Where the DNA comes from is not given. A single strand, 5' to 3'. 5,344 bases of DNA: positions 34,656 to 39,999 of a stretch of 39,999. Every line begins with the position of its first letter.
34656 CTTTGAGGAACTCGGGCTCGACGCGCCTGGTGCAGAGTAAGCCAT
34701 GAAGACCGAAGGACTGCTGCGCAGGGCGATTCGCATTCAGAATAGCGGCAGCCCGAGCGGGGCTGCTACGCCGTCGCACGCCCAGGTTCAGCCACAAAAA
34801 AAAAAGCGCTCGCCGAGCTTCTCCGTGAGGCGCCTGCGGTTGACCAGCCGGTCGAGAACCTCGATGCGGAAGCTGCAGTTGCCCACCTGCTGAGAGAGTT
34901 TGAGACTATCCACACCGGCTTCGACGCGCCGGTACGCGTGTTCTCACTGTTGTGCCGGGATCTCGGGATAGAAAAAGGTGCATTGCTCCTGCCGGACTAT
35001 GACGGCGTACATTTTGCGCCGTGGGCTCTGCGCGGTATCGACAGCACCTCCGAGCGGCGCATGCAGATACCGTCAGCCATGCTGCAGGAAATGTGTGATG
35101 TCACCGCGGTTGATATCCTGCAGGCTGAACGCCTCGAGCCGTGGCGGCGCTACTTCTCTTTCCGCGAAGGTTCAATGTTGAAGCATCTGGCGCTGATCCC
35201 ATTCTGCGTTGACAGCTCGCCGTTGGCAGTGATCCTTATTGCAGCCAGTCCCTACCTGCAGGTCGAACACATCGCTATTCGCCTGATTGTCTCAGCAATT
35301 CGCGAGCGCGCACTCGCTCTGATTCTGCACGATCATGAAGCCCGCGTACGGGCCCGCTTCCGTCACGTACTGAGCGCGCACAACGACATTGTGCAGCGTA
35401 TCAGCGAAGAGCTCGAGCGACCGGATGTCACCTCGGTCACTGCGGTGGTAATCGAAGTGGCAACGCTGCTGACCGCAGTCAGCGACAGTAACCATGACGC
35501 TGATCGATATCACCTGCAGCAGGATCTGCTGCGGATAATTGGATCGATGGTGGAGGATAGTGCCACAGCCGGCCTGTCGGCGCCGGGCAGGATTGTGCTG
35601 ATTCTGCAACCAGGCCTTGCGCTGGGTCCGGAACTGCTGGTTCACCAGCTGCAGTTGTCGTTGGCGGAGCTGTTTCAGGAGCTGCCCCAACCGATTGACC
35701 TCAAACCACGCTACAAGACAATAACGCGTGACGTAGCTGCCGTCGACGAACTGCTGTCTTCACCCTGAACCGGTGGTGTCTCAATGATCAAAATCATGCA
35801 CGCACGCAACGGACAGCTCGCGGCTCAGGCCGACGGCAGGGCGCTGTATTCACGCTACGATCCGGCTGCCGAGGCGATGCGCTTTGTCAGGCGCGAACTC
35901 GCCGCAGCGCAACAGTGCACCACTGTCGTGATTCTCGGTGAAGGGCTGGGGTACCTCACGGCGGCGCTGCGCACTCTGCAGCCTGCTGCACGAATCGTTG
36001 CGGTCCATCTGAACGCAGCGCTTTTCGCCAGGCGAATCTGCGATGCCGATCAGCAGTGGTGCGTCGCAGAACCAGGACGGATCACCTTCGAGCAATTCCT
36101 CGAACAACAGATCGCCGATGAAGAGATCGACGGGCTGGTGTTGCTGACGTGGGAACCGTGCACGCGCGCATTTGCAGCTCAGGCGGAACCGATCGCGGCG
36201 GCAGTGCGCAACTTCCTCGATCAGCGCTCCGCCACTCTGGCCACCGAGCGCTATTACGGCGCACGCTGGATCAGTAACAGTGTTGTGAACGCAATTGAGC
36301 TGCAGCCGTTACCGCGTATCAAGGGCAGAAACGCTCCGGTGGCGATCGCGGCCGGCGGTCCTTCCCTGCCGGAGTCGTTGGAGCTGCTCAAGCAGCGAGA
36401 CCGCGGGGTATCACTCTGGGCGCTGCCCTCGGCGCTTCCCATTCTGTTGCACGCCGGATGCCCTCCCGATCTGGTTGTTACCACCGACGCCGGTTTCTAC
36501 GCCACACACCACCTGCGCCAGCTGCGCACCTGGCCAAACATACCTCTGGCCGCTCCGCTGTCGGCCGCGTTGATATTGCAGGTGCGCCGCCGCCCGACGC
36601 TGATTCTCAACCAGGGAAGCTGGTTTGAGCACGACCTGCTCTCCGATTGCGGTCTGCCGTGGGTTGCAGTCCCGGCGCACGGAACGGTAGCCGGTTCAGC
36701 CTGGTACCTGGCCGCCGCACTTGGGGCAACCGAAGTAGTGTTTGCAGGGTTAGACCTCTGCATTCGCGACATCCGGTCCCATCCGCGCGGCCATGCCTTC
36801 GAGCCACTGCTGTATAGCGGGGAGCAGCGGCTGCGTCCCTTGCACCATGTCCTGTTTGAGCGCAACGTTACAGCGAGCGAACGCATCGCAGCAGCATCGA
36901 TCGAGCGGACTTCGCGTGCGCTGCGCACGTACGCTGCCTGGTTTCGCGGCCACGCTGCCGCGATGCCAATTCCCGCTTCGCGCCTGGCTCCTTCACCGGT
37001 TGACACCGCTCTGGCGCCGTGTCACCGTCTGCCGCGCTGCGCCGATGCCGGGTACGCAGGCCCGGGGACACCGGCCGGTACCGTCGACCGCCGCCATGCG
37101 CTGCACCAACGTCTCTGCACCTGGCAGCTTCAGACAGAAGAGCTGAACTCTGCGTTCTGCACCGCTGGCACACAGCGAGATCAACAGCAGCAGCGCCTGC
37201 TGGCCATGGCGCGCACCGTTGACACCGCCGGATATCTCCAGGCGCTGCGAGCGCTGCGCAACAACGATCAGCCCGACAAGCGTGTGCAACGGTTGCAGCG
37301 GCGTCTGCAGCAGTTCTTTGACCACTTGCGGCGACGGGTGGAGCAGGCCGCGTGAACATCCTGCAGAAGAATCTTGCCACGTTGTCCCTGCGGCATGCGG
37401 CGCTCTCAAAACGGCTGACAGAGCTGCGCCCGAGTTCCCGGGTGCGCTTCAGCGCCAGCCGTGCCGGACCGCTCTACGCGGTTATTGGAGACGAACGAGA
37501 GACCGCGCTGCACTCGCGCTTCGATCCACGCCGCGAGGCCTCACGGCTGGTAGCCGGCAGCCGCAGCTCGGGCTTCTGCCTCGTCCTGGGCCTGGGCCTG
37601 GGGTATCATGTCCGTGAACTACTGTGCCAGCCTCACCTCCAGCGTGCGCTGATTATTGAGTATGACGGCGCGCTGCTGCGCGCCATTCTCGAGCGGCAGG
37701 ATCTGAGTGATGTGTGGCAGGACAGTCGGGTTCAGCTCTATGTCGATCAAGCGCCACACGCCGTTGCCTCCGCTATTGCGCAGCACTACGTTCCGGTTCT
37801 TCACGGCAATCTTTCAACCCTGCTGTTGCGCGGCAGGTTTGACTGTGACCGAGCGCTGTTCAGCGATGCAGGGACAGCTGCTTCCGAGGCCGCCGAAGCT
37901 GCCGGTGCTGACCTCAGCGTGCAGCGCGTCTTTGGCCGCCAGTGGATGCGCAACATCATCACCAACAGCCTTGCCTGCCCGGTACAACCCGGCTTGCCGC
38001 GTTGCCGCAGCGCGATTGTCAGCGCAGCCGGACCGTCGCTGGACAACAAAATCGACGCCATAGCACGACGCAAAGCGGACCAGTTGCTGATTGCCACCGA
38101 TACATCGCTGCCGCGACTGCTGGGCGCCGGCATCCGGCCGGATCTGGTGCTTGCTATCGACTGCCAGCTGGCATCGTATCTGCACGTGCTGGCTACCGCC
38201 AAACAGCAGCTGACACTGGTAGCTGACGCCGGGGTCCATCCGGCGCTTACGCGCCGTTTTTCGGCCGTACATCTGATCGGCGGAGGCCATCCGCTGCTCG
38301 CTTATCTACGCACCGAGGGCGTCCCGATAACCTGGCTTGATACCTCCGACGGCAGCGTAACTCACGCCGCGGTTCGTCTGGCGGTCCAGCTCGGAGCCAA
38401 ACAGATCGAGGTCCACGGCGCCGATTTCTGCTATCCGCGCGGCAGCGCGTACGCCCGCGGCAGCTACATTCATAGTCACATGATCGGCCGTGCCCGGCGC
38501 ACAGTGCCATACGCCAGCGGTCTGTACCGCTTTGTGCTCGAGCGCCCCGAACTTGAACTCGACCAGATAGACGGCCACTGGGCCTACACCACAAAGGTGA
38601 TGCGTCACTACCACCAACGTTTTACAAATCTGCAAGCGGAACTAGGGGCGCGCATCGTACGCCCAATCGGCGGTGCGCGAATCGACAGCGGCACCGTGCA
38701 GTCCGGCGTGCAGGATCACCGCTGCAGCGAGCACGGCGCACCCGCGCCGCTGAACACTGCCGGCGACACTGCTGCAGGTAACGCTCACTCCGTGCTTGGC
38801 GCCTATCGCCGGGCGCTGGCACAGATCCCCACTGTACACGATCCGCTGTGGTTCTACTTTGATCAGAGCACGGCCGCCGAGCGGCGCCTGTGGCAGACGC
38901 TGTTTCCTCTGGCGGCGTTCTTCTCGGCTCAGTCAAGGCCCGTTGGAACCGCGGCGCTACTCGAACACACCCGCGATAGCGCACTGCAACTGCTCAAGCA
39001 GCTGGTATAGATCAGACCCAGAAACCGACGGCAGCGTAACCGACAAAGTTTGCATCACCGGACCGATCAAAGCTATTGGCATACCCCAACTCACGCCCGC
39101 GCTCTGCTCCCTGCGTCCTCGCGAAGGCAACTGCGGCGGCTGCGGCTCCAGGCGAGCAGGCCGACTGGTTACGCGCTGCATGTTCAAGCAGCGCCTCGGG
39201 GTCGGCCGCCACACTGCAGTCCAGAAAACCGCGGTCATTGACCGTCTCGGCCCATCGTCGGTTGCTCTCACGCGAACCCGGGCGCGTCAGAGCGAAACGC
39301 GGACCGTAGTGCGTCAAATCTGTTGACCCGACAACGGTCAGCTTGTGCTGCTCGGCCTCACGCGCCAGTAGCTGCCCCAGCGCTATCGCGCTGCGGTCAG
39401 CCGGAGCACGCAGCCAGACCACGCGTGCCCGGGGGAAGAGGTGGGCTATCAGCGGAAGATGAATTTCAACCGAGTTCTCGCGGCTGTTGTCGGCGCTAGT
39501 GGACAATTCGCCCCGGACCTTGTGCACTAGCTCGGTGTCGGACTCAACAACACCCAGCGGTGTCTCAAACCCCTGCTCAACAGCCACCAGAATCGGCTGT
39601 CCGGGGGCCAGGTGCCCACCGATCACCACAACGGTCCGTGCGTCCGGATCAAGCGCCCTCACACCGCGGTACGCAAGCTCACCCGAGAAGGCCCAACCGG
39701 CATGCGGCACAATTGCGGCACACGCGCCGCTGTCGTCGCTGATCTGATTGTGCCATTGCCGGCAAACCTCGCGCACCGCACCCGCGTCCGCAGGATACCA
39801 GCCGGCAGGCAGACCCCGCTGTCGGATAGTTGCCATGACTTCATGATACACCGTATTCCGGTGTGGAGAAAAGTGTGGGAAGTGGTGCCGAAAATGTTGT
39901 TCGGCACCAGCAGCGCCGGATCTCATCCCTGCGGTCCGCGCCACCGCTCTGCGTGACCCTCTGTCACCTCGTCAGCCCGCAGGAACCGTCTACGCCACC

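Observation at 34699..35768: Gene interrupted at an A10 tract that forms a dnaX-type A_AAA_AAG -1 frameshift heptamer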

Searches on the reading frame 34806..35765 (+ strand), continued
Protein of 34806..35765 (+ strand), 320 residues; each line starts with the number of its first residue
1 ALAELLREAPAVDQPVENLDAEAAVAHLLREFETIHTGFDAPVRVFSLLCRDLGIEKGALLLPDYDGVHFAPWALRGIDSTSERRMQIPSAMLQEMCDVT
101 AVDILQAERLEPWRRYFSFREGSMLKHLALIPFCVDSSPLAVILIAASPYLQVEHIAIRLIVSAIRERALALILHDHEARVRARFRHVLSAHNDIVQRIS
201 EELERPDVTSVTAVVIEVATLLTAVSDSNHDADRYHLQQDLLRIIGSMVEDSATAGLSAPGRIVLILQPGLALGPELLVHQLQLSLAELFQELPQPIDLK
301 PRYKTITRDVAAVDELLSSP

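Call 70: list_cluster_members(proteins=[P0013, P0014, P0015, P0021, P0028, P0038, P0039, P0017, P0023, P0012])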
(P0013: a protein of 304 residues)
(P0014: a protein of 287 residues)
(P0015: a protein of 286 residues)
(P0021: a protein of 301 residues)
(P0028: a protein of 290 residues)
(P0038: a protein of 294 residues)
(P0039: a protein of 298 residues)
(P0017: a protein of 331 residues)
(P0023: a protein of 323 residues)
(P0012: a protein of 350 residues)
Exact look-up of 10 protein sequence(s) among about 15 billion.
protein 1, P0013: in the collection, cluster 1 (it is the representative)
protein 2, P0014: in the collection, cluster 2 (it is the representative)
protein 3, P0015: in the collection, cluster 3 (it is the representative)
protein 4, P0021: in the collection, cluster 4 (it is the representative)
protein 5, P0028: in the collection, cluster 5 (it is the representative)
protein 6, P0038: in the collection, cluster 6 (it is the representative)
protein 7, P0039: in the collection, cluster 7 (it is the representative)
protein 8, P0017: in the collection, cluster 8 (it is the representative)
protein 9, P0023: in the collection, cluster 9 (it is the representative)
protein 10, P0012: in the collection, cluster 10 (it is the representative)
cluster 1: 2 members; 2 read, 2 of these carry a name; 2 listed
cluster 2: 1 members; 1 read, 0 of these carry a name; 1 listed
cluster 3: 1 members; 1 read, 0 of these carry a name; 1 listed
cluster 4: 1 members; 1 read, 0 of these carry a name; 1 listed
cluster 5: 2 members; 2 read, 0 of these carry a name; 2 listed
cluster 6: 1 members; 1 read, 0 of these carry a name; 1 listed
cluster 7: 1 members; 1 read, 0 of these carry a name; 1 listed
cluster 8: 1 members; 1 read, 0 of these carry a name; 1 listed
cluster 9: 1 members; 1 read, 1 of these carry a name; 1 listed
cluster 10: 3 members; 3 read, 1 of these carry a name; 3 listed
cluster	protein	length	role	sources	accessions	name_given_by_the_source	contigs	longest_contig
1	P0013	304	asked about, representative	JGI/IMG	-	hypothetical protein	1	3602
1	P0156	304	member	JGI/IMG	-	hypothetical protein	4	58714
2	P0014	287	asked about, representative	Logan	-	-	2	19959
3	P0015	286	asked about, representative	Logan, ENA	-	-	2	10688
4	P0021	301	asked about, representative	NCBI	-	-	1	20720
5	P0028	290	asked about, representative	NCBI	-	-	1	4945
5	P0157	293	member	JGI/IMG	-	-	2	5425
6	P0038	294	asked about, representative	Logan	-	-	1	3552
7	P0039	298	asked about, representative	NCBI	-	-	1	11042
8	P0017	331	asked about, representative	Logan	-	-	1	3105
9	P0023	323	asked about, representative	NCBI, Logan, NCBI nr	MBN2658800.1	MAG: hypothetical protein JXR86_17230 [Spirochaetales bacterium] | hypothetical protein [Spirochaetales bacterium]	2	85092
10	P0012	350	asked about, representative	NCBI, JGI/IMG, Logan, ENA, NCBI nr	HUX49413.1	MAG TPA: hypothetical protein VMW73_01385 [Spirochaetia bacterium] | hypothetical protein [Spirochaetia bacterium]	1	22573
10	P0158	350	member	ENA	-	-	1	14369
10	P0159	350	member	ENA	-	-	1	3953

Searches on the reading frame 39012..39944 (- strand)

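Call 6: search_protein_families(library=pfam, proteins=[window:39012-39944:-], max_evalue=0.01)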
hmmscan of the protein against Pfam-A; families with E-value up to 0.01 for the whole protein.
window:39012-39944:- (310 aa): 1 family
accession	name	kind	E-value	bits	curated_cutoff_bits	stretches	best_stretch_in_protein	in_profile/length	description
PF01875.22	Memo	-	5.6e-31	108.2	27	1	49-305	8-267/269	Memo-like protein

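Call 7: search_protein_families(library=ncbifam, proteins=[window:39012-39944:-], max_evalue=0.01)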
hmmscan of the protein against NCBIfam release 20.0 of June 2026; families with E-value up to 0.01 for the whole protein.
window:39012-39944:- (310 aa): 2 families
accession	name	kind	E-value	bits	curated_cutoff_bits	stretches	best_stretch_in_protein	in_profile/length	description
TIGR04336.1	AmmeMemoSam_B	hypoth_equivalog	1.7e-52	178.4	26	1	41-306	1-268/270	AmmeMemoRadiSam system protein B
NF001987.0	PRK00782.1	equivalog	2.8e-33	115.3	295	1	47-306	9-263/267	MEMO1 family protein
